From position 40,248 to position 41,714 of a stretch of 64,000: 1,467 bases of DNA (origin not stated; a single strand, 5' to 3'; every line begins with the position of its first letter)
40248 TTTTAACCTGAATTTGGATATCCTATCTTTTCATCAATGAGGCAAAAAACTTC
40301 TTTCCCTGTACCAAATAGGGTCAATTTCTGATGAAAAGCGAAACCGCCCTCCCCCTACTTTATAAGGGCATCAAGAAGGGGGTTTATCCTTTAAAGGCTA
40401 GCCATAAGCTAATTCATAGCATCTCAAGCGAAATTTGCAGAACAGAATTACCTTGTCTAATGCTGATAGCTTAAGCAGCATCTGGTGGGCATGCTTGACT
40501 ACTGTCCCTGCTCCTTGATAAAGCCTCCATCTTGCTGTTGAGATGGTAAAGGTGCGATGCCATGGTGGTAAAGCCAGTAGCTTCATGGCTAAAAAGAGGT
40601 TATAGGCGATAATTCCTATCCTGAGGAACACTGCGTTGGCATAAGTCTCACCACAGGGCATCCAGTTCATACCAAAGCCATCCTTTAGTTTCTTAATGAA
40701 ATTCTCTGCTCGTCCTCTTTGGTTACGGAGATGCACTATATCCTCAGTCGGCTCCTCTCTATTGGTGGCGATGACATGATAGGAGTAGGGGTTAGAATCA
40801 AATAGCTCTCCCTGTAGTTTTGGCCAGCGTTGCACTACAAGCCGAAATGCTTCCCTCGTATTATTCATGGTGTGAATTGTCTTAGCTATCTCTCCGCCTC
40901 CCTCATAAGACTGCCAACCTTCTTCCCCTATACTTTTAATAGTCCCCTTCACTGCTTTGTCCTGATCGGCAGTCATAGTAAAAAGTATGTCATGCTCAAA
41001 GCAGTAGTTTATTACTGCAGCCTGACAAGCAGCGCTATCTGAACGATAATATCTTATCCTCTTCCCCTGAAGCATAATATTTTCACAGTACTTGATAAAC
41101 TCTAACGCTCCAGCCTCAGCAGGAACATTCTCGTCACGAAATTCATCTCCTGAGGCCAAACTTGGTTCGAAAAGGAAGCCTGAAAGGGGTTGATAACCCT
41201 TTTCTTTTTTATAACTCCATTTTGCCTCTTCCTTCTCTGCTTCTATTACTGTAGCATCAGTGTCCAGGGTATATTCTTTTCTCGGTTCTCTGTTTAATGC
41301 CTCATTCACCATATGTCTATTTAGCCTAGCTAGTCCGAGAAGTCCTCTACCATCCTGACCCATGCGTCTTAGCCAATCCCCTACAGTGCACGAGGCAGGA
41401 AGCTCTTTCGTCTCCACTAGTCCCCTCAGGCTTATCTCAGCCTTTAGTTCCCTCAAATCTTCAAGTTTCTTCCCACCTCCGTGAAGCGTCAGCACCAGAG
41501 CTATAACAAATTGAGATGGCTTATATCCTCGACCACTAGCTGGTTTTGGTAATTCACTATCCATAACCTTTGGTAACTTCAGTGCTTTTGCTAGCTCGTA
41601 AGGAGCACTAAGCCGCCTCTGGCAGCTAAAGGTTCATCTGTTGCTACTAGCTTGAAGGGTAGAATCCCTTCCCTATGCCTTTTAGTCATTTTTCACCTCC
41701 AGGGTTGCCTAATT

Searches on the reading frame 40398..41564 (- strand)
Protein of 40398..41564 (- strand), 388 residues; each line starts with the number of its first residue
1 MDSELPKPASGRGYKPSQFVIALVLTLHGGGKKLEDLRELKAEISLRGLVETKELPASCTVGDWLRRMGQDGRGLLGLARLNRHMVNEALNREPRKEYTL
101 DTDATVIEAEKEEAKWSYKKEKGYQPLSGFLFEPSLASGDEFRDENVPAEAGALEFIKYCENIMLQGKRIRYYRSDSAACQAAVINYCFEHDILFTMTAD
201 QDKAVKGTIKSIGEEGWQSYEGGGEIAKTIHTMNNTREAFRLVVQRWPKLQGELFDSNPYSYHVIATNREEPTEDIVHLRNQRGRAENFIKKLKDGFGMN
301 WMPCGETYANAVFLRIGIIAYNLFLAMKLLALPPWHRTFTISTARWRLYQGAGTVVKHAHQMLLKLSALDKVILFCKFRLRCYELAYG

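Call 47: search_protein_families(library=pfam, proteins=[window:40398-41564:-], max_evalue=0.00001)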
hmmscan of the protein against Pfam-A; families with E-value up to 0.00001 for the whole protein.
window:40398-41564:- (388 aa): 2 families
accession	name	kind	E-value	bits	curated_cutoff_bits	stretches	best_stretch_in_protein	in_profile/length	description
PF13701.12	DDE_Tnp_1_4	-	7.7e-37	127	34.7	1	14-368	55-415/435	Transposase DDE domain group 1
PF01609.27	DDE_Tnp_1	-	3.2e-10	40.6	23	1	96-323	3-200/200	Transposase DDE domain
